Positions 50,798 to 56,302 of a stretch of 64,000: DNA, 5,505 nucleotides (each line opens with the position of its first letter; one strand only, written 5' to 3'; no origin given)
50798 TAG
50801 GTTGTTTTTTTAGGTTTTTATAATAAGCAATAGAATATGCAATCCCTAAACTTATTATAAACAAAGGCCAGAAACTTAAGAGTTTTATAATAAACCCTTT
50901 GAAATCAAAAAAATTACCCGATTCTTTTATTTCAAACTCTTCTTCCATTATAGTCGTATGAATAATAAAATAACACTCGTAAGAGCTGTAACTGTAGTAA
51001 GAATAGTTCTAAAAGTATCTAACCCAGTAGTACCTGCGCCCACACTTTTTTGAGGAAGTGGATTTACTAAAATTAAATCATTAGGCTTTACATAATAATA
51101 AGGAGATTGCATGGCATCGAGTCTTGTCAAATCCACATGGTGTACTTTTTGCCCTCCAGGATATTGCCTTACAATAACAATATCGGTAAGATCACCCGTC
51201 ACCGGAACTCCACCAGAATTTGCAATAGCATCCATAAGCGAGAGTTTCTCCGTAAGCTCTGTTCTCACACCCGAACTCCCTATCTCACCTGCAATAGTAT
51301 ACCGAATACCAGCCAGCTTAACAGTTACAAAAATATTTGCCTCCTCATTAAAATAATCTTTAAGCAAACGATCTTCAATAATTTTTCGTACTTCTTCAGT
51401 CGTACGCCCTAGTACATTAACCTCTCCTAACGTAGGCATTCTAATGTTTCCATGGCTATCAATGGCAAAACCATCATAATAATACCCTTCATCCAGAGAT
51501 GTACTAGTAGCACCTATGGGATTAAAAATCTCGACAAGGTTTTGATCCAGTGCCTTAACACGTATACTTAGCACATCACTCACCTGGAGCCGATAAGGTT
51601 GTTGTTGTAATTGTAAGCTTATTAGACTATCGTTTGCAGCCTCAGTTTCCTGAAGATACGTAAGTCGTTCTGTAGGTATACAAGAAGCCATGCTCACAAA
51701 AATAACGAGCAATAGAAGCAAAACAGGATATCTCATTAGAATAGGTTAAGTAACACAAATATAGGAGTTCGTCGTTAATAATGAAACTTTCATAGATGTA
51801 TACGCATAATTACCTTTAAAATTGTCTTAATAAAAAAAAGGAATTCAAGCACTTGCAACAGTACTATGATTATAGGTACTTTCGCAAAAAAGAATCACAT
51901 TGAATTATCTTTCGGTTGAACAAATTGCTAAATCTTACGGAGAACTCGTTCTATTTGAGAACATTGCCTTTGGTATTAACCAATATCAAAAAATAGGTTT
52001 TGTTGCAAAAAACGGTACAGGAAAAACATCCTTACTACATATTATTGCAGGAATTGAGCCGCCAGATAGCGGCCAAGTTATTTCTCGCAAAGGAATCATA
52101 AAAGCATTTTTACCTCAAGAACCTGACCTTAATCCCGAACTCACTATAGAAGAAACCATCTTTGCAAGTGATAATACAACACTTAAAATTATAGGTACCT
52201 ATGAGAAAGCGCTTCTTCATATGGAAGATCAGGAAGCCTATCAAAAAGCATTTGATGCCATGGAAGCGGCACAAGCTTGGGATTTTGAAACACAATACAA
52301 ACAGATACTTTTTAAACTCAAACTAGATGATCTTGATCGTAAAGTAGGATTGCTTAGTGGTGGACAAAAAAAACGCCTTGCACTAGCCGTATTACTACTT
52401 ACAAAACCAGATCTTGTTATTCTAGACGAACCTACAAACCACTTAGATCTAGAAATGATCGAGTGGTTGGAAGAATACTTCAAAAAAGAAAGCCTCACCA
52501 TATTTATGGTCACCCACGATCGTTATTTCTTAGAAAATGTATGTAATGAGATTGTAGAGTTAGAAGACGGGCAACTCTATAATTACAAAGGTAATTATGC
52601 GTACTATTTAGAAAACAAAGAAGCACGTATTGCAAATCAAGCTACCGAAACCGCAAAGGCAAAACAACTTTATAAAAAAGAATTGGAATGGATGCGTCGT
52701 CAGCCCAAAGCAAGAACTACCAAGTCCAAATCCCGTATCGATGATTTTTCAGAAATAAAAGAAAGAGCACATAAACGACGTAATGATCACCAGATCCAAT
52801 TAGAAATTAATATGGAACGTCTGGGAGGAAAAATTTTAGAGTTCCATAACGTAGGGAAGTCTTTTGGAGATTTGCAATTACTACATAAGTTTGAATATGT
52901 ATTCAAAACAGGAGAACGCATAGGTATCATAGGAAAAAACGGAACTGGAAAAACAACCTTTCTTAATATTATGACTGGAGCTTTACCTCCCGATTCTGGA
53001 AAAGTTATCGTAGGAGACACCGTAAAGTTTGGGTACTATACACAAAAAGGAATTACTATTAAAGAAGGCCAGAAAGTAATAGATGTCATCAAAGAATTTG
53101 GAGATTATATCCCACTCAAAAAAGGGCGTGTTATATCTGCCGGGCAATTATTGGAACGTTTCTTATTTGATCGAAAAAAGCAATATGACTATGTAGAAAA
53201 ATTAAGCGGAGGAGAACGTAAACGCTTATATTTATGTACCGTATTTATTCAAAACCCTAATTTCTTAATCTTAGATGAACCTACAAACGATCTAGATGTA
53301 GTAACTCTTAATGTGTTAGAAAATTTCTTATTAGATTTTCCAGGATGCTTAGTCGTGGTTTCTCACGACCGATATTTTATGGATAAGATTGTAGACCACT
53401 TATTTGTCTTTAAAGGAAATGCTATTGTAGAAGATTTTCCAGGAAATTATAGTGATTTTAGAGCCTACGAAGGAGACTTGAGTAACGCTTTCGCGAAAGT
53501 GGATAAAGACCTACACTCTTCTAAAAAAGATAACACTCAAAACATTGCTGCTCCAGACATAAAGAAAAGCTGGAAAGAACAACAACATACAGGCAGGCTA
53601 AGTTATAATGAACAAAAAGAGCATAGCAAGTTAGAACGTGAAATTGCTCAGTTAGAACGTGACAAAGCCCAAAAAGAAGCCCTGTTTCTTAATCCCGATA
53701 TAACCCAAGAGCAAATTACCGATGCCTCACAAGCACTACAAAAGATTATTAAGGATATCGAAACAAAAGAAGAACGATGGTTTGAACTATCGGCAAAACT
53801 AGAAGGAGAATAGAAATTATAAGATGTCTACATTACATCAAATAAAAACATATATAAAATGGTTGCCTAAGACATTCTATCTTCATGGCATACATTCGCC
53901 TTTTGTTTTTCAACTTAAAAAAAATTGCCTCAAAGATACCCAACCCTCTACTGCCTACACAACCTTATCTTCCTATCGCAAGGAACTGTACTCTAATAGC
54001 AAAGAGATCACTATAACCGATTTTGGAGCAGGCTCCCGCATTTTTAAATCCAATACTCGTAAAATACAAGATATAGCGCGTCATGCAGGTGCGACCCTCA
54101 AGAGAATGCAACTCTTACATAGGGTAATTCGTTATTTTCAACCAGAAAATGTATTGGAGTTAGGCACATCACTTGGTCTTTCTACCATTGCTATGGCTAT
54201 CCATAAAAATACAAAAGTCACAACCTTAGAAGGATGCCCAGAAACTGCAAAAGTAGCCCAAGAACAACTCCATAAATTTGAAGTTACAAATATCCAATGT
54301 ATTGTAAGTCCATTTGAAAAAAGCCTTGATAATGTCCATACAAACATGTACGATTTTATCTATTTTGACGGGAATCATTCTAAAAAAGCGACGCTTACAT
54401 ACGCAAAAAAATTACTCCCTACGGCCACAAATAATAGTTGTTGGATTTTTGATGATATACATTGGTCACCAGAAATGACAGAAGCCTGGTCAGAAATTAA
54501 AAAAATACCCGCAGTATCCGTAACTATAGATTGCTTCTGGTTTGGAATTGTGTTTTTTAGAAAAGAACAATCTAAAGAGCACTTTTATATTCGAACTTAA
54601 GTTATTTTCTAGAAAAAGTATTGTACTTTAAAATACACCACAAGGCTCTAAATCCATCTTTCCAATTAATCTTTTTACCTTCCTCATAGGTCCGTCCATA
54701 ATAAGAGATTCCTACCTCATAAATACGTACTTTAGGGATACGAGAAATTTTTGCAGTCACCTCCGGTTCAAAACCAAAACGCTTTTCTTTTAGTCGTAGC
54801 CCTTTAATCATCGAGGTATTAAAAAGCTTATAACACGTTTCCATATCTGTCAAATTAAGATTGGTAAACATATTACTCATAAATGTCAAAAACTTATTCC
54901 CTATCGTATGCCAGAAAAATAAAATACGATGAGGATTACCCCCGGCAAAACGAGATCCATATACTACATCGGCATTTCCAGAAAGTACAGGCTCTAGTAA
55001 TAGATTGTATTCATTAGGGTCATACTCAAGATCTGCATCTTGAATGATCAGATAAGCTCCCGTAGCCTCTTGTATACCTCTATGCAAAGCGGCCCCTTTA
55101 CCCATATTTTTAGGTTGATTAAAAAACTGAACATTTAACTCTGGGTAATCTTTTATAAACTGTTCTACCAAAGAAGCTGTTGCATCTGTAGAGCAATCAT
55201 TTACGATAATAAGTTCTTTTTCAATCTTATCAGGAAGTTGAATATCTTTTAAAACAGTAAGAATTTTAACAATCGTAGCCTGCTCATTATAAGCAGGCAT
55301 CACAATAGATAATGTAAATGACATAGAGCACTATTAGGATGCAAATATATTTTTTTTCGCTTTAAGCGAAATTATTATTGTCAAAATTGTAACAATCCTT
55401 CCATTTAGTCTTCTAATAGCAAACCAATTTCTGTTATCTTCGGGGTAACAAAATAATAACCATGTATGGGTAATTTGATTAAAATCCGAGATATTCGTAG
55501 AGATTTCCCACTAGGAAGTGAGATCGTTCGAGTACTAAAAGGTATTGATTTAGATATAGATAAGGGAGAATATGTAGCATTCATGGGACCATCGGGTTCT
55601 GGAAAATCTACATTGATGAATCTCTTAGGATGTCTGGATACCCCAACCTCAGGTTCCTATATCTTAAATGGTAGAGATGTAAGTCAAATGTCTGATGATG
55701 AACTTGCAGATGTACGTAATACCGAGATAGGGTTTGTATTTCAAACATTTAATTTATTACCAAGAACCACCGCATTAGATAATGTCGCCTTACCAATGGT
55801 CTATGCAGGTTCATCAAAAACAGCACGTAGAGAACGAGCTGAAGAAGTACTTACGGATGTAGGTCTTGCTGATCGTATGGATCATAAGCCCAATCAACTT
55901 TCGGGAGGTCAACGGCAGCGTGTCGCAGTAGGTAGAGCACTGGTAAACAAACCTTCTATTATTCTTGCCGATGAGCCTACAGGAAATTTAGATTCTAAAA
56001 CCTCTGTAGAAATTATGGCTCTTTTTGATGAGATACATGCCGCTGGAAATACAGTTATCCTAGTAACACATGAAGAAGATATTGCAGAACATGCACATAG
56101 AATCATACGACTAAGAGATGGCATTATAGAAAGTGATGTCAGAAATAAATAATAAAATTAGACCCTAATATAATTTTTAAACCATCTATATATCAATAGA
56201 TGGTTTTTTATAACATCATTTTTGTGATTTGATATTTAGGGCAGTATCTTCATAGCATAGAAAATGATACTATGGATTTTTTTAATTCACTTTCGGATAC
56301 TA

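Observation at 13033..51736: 38.7-kb single-strand glycan locus with mixed export logic: Wza/Wzc, Wzm/Wzt, a Wzy_C-family protein, and no Wzx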

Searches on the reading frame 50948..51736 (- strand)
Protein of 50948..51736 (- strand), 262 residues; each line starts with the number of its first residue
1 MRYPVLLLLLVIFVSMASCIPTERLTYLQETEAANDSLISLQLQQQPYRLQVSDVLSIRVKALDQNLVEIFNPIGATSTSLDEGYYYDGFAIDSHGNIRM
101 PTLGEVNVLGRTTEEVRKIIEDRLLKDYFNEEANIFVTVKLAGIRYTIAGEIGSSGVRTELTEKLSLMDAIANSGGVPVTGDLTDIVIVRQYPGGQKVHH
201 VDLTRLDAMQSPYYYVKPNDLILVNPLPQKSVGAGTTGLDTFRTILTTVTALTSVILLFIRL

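Call 3: search_protein_families(library=pfam, proteins=[window:50948-51736:-], max_evalue=0.001)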
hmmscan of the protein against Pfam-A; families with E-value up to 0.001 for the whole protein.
window:50948-51736:- (262 aa): 3 families
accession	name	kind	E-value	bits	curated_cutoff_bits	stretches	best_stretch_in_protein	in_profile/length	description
PF02563.21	Poly_export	-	9.3e-15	55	28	1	44-139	3-76/77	Polysaccharide biosynthesis/export protein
PF22461.2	SLBB_2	-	4.9e-07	30.2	27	1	146-224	3-79/79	SLBB domain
PF10531.15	SLBB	-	1.1e-05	25.6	27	1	160-197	15-51/55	SLBB domain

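Call 11: search_protein_families(library=ncbifam, proteins=[window:50948-51736:-], max_evalue=0.001)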
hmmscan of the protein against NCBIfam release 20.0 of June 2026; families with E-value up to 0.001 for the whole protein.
window:50948-51736:- (262 aa): 4 families
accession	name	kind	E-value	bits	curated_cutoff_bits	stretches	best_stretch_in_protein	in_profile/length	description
NF011658.0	PRK15078.1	subfamily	1.5e-13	50.3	333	1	32-191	69-218/380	polysaccharide export protein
TIGR03028.1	EpsE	equivalog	1.9e-07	30.6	262.65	1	92-206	26-139/239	polysaccharide export protein EpsE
TIGR03027.2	pepcterm_export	equivalog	4.1e-07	29.8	180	1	95-224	30-164/169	XrtA/PEP-CTERM system exopolysaccharide export protein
NF041843.1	EpsY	equivalog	5.3e-07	29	320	1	94-198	79-180/211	exopolysaccharide export protein EpsY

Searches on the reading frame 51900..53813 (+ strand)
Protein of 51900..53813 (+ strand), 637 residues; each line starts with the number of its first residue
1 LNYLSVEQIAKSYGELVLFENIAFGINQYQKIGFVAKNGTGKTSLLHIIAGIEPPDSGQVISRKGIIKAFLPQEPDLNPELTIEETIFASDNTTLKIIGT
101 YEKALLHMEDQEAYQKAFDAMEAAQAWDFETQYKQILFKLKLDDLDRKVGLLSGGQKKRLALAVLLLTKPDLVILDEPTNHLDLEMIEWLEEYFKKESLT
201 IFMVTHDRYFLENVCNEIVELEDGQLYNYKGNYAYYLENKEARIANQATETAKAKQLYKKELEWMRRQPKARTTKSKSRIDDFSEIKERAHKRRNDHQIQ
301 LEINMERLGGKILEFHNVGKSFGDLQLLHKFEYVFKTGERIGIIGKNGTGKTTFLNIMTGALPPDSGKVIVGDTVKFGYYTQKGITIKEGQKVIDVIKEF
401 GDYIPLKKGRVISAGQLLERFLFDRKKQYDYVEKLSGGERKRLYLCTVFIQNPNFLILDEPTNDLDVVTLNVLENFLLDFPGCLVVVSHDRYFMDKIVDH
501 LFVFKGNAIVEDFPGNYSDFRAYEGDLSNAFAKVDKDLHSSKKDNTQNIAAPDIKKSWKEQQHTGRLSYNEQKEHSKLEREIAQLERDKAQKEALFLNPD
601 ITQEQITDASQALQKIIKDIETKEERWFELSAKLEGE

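Call 6: search_protein_families(library=pfam, proteins=[window:51900-53813:+], max_evalue=0.001)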
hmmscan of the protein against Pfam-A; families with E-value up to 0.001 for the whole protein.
window:51900-53813:+ (637 aa): 5 families
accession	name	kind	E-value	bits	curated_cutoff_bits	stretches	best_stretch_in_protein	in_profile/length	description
PF00005.33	ABC_tran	-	4.8e-48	163.7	25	2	20-180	2-137/137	ABC transporter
PF16326.10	ABC_tran_CTD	-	7e-13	49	32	1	566-631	1-68/69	ABC transporter C-terminal domain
PF13304.12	AAA_21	-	1.7e-11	45.2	27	1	90-211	141-303/304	AAA domain, putative AbiEii toxin, Type IV TA system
PF12848.13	ABC_tran_Xtn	-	2.5e-11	43.9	25.9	1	219-299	1-83/85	ABC transporter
PF02463.25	SMC_N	-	1e-08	35.4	40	1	95-219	90-209/220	RecF/RecN/SMC N terminal domain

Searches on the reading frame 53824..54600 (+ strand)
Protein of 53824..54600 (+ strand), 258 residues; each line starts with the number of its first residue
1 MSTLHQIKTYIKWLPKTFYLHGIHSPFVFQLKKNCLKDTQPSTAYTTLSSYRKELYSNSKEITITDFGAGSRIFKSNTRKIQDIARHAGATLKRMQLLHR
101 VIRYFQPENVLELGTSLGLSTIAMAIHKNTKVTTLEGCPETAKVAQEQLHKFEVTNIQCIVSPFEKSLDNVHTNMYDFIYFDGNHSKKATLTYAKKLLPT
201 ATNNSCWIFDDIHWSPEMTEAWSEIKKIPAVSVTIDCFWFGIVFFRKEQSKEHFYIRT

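Call 6: search_protein_families(library=pfam, proteins=[window:53824-54600:+], max_evalue=0.001)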
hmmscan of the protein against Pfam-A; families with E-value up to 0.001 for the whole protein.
window:53824-54600:+ (258 aa): 2 families
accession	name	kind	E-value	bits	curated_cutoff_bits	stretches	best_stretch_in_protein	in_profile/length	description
PF13578.12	Methyltransf_24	-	2.6e-12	48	26.3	1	111-212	1-105/105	Methyltransferase domain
PF01596.23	Methyltransf_3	-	5e-09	36.2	22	1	94-225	32-168/204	O-methyltransferase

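Call 77: search_protein_families(library=ncbifam, proteins=[window:53824-54600:+], max_evalue=0.0001)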
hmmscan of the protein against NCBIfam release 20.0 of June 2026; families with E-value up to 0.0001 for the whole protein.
window:53824-54600:+ (258 aa): 1 family
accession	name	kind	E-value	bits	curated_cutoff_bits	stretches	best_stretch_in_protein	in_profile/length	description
NF010549.0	PRK13942.1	equivalog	9.4e-05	22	282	0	106-181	77-152/215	protein-L-isoaspartate O-methyltransferase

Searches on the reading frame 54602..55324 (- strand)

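Call 6: search_protein_families(library=pfam, proteins=[window:54602-55324:-], max_evalue=0.001)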
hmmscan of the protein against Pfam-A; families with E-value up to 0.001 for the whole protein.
window:54602-55324:- (240 aa): 3 families
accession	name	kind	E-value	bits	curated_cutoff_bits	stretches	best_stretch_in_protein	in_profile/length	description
PF00535.33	Glycos_transf_2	-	1.2e-31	110.3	23.3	1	6-174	1-165/168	Glycosyl transferase family 2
PF10111.15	Glyco_tranf_2_2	-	7.4e-06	26.1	27.3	1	6-102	1-95/276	Glycosyltransferase like family 2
PF13641.12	Glyco_tranf_2_3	-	2.7e-05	24.7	27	1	5-128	3-126/230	Glycosyltransferase like family 2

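Call 77: search_protein_families(library=ncbifam, proteins=[window:54602-55324:-], max_evalue=0.0001)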
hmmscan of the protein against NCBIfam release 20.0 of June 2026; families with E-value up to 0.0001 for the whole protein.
window:54602-55324:- (240 aa): 21 families
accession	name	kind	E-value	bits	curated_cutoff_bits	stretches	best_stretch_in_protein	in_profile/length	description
TIGR04182.1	glyco_TIGR04182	equivalog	1.2e-26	93.7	325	1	6-235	3-218/293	S-layer glycoprotein N-glycosyltransferase AglJ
NF047588.1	GlcsyltransPgfSStrep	equivalog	1.7e-18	66.9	500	1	4-176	2-167/308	glycosyltransferase PgfS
NF007482.0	PRK10073.1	equivalog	1.5e-17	63.6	423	1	4-121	7-118/334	glycosyltransferase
TIGR03937.1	PgaC_IcaA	equivalog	2e-15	56.7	422.3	1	5-114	47-151/407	poly-beta-1,6-N-acetyl-D-glucosamine synthase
NF041875.1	EPS_EpsD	equivalog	3.2e-14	53.1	370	1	5-123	1-114/325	exopolysaccharide biosynthesis glycosyltransferase EpsD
NF058614.1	PPMAGASynPpgS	equivalog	4.7e-14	52.4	370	1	7-195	4-184/226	polyprenyl-phospho-N-acetylgalactosaminyl synthase PpgS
NF010496.0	PRK13915.1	equivalog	4.4e-13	49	262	1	4-116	32-145/307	glucosyl-3-phosphoglycerate synthase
NF038302.1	EPS_HpsE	equivalog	1.1e-11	44.3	300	1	4-98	2-96/307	hormogonium polysaccharide biosynthesis glycosyltransferase HpsE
TIGR04283.1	glyco_like_mftF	equivalog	6.8e-11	42.2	182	1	5-116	1-99/221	TIGR04283 family arsenosugar biosynthesis glycosyltransferase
NF007986.1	PRK10714.1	equivalog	1.1e-10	41.1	529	1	5-187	8-183/316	undecaprenyl-phosphate 4-deoxy-4-formamido-L-arabinose transferase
NF047683.1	TeichurnBiosyTuaG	equivalog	2.3e-10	40.6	400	1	4-106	7-104/252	teichuronic acid biosynthesis protein TuaG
TIGR03111.1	glyc2_xrt_Gpos1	hypoth_equivalog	2.6e-10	39.7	363.95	1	5-102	51-145/439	TIGR03111 family XrtG-associated glycosyltransferase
NF007453.0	PRK10018.1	equivalog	8.9e-10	38.7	382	1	5-110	8-108/280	colanic acid biosynthesis glycosyltransferase WcaA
TIGR04017.1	WcaA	equivalog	2.4e-09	37.2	495.75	1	5-111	7-108/279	colanic acid biosynthesis glycosyltransferase WcaA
NF053739.1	GlytfEpsEBac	equivalog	5.6e-09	35.4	450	1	5-98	3-92/265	glycosyltransferase EpsE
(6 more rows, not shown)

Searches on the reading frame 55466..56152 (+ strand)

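Call 8: search_protein_families(library=pfam, proteins=[window:55466-56152:+])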
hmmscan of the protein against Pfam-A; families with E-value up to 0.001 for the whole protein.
window:55466-56152:+ (228 aa): 5 families
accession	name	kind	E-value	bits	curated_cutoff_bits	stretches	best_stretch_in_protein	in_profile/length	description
PF00005.33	ABC_tran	-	5.5e-35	121.4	25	1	24-172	1-136/137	ABC transporter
PF13304.12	AAA_21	-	7.6e-06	26.6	27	0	38-92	3-74/304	AAA domain, putative AbiEii toxin, Type IV TA system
PF02463.25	SMC_N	-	5.5e-05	23.1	40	1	36-217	26-212/220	RecF/RecN/SMC N terminal domain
PF13555.12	AAA_29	-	0.00043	20.4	27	1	28-51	16-39/61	P-loop containing region of AAA domain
PF03193.22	RsgA_GTPase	-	0.0009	19.5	30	0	34-54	106-126/174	RsgA GTPase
